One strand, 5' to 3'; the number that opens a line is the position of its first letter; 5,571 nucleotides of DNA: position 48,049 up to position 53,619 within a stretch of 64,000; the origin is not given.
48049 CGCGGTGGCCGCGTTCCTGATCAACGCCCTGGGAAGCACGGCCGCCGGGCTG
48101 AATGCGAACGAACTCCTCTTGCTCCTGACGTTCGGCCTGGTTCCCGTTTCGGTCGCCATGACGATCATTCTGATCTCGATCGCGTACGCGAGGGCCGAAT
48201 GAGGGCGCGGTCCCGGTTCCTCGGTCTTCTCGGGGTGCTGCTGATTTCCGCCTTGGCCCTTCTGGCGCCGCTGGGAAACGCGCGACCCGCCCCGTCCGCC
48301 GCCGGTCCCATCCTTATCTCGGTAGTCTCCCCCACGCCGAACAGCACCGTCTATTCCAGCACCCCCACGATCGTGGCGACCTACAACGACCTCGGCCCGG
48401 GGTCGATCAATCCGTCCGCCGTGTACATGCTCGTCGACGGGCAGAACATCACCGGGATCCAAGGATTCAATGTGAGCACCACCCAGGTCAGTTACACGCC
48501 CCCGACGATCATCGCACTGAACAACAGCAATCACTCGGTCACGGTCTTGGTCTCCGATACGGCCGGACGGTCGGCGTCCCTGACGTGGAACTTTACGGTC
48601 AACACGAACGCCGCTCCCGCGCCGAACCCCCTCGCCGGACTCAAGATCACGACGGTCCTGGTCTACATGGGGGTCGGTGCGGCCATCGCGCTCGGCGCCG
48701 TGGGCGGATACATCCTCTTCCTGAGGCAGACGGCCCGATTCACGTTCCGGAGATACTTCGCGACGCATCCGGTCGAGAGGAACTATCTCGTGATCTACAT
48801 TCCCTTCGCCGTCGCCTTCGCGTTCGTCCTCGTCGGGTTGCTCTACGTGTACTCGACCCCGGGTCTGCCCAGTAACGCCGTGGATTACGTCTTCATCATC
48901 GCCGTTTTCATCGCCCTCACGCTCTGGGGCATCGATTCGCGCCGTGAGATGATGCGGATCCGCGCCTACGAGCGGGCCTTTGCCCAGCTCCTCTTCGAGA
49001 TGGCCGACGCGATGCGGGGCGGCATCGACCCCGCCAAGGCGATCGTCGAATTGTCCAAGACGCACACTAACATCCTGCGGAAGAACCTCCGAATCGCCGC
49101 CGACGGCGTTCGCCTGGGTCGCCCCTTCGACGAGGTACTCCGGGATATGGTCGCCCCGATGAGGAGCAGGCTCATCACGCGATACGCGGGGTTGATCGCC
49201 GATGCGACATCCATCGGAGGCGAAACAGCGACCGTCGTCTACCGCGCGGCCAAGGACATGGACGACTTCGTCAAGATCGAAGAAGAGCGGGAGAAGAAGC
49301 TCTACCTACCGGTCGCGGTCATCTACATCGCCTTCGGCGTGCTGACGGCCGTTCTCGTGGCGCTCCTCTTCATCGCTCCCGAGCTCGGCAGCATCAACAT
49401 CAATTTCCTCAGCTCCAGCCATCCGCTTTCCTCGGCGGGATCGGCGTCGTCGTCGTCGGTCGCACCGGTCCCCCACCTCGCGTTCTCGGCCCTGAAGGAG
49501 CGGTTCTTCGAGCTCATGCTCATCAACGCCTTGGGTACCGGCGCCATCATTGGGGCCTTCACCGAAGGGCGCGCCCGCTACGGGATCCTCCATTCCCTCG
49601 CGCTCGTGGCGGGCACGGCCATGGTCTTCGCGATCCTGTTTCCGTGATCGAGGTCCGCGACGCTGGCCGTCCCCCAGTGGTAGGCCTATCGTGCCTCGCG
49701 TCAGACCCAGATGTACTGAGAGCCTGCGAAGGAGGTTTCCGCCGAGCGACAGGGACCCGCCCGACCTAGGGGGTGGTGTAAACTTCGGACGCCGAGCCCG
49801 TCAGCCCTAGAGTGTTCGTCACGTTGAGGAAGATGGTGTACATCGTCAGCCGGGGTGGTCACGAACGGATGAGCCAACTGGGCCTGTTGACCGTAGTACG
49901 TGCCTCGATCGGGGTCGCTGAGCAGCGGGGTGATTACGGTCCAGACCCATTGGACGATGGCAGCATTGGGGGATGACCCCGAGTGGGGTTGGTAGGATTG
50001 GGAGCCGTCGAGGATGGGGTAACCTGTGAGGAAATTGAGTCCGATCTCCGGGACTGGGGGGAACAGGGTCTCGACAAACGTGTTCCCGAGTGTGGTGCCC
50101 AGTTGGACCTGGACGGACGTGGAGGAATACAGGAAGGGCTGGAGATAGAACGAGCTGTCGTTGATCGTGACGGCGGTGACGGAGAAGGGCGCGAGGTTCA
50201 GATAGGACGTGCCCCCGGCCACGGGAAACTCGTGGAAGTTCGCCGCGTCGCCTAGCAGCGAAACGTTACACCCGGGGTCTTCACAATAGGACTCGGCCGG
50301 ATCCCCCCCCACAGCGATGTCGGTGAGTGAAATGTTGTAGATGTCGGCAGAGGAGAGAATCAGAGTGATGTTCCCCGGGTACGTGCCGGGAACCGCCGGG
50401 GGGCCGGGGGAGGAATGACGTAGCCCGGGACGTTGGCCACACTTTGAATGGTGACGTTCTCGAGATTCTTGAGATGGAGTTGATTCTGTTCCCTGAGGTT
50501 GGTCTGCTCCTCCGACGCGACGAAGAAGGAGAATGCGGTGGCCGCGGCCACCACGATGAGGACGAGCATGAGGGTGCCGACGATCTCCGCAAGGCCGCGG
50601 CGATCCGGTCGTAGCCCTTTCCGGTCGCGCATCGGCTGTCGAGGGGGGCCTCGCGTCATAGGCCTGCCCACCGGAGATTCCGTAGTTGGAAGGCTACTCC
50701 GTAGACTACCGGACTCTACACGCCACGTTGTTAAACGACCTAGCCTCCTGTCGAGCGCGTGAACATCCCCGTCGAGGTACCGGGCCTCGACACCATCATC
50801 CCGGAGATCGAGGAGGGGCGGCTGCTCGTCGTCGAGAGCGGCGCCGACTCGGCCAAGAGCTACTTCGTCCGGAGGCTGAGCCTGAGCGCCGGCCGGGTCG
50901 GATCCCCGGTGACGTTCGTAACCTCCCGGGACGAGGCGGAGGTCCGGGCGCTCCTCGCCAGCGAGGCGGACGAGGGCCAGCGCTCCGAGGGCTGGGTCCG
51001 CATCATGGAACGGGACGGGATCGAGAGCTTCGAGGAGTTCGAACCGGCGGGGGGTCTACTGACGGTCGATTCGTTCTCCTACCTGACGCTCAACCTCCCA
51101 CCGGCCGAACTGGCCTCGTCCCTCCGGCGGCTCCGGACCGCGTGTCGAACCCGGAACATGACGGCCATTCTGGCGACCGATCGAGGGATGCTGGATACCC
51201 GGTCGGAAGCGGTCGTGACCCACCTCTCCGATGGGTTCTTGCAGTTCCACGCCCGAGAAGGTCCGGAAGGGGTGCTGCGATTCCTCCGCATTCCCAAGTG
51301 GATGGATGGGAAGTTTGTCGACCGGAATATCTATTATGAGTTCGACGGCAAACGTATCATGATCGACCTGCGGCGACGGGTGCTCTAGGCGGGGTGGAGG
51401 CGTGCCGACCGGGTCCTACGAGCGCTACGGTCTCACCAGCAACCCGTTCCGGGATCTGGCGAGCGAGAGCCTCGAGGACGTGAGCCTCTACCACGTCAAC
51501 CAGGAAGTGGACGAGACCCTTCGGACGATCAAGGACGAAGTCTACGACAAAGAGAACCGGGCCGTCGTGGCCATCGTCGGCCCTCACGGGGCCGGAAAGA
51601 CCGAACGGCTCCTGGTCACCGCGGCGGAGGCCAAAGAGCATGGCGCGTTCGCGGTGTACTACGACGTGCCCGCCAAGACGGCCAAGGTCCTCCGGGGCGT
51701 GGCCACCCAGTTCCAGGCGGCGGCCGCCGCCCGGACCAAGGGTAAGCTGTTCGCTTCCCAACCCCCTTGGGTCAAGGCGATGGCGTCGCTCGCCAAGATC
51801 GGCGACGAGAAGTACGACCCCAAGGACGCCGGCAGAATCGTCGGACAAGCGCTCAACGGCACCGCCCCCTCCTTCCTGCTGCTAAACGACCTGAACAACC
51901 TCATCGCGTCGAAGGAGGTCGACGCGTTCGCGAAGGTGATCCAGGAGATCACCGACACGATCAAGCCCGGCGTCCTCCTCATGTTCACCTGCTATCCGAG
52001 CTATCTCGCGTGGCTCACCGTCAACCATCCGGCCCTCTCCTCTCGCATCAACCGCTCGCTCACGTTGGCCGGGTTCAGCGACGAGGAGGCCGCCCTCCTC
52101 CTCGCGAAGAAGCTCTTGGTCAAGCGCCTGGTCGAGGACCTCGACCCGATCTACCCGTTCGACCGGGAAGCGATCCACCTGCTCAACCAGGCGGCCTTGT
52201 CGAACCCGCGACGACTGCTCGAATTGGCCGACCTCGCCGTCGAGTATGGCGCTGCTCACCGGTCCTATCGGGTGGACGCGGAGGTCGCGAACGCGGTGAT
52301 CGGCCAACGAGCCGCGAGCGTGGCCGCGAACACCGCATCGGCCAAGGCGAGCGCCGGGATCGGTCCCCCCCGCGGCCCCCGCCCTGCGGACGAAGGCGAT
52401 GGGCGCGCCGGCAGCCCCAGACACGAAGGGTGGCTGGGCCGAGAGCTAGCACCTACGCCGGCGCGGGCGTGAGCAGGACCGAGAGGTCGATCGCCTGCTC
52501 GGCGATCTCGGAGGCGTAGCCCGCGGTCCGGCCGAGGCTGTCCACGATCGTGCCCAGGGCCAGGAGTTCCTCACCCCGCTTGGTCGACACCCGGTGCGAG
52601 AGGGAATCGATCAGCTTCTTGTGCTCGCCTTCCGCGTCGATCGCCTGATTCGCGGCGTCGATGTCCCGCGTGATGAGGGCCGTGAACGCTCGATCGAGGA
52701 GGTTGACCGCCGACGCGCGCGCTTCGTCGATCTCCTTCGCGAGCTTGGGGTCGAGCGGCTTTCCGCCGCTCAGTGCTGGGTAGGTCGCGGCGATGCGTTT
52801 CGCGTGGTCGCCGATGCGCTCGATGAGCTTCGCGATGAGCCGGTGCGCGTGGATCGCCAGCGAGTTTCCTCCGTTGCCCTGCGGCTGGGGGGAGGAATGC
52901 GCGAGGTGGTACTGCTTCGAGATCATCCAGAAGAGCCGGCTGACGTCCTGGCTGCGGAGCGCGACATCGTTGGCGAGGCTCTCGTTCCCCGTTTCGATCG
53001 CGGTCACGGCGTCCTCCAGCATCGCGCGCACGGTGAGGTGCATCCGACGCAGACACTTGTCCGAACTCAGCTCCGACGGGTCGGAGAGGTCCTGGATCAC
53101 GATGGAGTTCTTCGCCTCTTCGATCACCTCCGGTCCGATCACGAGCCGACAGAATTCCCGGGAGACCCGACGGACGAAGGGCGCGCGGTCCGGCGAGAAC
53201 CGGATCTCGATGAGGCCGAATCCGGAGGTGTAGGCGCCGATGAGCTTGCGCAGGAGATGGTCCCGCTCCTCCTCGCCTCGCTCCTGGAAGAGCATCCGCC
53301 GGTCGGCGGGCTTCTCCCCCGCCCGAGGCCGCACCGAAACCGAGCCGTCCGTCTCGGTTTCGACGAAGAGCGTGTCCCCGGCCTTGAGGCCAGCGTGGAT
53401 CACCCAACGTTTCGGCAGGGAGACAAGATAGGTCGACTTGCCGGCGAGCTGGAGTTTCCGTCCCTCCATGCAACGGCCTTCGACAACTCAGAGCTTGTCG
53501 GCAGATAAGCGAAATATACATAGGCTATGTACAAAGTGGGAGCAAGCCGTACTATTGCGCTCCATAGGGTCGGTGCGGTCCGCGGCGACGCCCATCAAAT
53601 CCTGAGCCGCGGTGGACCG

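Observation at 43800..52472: Non-archaellum type IV pilus-like (bindosome-like) assembly locus whose candidate cargo/pilin is a PstS-type binding protein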

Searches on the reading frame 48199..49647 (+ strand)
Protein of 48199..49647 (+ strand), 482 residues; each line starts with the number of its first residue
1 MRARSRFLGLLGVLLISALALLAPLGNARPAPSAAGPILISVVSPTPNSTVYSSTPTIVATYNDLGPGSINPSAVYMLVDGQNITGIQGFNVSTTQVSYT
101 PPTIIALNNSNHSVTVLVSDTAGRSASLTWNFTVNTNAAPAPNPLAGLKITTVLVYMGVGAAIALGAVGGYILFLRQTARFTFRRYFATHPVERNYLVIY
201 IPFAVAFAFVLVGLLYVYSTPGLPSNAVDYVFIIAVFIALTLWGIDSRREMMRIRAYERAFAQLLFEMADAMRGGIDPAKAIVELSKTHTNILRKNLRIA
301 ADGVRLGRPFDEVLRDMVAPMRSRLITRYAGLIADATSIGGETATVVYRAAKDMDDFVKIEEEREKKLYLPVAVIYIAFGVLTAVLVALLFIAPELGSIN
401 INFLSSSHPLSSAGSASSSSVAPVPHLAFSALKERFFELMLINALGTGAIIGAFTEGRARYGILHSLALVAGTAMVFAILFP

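Call 3: search_protein_families(library=pfam, proteins=[window:48199-49647:+], max_evalue=0.01)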
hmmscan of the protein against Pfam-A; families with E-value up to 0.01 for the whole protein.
window:48199-49647:+ (482 aa): 1 family
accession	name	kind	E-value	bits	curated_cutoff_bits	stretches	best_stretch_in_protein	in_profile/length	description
PF00482.28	T2SSF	-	4.1e-10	40.1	25.2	1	267-390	4-124/125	Type II secretion system (T2SS), protein F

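Call 32: search_protein_families(library=ncbifam, proteins=[window:48199-49647:+], max_evalue=0.01)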
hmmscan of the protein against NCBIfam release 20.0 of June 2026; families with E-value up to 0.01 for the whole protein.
window:48199-49647:+ (482 aa): 3 families
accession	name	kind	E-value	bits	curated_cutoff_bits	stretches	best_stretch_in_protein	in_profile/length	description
NF004704.2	PRK06041.1-2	equivalog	0.00019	20.3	550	1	201-470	272-536/555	archaellar assembly protein ArlJ/FlaJ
NF004705.1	PRK06041.1-3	equivalog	0.0014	17.7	400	1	154-466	153-439/465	archaellar assembly protein ArlJ/FlaJ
NF004703.2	PRK06041.1-1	equivalog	0.003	16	570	1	195-392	225-416/525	archaellar assembly protein ArlJ/FlaJ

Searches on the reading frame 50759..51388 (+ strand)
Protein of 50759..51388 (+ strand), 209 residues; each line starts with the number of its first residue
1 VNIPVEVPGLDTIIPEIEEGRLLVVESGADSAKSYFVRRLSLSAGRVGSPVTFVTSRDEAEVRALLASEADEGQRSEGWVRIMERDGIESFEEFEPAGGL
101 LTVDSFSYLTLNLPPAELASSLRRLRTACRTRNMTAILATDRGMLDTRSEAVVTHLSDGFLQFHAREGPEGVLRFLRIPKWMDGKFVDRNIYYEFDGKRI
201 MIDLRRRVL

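Call 3: search_protein_families(library=pfam, proteins=[window:50759-51388:+], max_evalue=0.01)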
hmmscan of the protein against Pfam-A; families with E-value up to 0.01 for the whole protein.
window:50759-51388:+ (209 aa): 1 family
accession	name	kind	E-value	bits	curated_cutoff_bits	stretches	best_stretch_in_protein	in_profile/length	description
PF06745.19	ATPase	-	4.5e-08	33.2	26.6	1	101-197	123-221/231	KaiC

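Call 32: search_protein_families(library=ncbifam, proteins=[window:50759-51388:+], max_evalue=0.01)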
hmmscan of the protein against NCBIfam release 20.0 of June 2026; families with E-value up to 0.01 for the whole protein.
window:50759-51388:+ (209 aa): 1 family
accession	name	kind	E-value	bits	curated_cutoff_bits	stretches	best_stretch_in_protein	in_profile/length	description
TIGR03881.1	KaiC_arch_4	hypoth_equivalog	0.0084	15.8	247.8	0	64-180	89-205/231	KaiC domain-containing protein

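Call 54: search_solved_structures(query=window:50759-51388:+, max_evalue=1)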
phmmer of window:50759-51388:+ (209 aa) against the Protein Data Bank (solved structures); distinct sequences matched with E-value up to 1: 0.

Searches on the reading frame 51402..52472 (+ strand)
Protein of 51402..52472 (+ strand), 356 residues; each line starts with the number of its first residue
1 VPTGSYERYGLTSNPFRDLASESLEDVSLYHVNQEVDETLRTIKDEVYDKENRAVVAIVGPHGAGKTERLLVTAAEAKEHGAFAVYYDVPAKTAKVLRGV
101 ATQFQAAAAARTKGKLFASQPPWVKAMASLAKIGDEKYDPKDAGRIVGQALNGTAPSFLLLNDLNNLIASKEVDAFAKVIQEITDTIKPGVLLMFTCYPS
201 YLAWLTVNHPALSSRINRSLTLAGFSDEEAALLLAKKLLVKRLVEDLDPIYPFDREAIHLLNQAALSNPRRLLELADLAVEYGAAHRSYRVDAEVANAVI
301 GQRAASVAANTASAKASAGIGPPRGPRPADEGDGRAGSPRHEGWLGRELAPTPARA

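Call 3: search_protein_families(library=pfam, proteins=[window:51402-52472:+], max_evalue=0.01)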
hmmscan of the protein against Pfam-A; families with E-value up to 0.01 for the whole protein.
window:51402-52472:+ (356 aa): 2 families
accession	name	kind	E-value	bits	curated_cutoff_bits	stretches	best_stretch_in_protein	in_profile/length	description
PF13401.12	AAA_22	-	4.8e-05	24.1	27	1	52-194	4-121/130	AAA domain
PF01637.24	ATPase_2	-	0.0032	17.8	33.2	1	46-89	13-56/225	ATPase domain predominantly from Archaea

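Call 32: search_protein_families(library=ncbifam, proteins=[window:51402-52472:+], max_evalue=0.01)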
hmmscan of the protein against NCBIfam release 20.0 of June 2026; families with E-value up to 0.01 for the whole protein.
window:51402-52472:+ (356 aa): 1 family
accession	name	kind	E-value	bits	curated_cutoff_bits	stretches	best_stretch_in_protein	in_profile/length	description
TIGR01192.1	chvA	subfamily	0.0062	15.2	585.4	1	26-107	334-418/585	glucan export ABC transporter ATP-binding protein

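Call 55: search_solved_structures(query=window:51402-52472:+, max_evalue=1)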
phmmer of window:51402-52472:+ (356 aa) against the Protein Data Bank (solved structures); distinct sequences matched with E-value up to 1: 3.
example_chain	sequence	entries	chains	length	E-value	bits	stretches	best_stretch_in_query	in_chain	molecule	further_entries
6c2u_A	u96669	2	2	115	0.028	17.1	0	21-73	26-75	phosphate-loop protein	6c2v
7msc_x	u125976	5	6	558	0.45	13.1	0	41-83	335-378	Energy-dependent translational throttle protein EttA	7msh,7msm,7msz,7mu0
9l5s_CV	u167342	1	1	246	0.65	12.6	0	270-337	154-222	Putative pre-mRNA splicing protein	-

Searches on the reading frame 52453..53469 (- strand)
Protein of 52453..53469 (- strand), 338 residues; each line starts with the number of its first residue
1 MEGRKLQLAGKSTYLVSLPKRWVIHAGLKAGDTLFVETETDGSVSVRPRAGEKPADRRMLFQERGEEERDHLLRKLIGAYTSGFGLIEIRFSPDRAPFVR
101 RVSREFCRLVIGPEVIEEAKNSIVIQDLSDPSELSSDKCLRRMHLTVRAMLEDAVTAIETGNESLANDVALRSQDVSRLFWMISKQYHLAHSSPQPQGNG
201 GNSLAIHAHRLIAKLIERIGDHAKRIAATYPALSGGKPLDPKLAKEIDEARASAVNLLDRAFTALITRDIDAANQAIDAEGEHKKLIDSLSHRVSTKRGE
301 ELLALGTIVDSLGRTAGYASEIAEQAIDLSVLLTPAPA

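Call 3: search_protein_families(library=pfam, proteins=[window:52453-53469:-], max_evalue=0.01)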
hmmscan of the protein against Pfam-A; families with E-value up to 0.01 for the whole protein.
window:52453-53469:- (338 aa): 2 families
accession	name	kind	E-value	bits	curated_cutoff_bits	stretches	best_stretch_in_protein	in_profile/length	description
PF01895.24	PhoU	-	4.7e-22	78.6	23.5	2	140-227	1-86/89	PhoU domain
PF04014.23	MazE_antitoxin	-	3.2e-07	30.6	24.7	1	10-51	4-45/48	Antidote-toxin recognition MazE, bacterial antitoxin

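Call 32: search_protein_families(library=ncbifam, proteins=[window:52453-53469:-], max_evalue=0.01)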
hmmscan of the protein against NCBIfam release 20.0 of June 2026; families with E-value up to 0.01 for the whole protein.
window:52453-53469:- (338 aa): 3 families
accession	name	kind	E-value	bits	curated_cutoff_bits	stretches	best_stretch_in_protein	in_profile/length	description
TIGR02135.1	phoU_full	equivalog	2.7e-15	56.6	130.25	1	140-326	14-203/212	phosphate signaling complex protein PhoU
NF008332.0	PRK11115.1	equivalog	9.3e-05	22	342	1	146-277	31-158/239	phosphate signaling complex protein PhoU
TIGR02609.1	doc_partner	hypoth_equivalog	0.00026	21.3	55.9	1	15-76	11-72/74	putative addiction module antidote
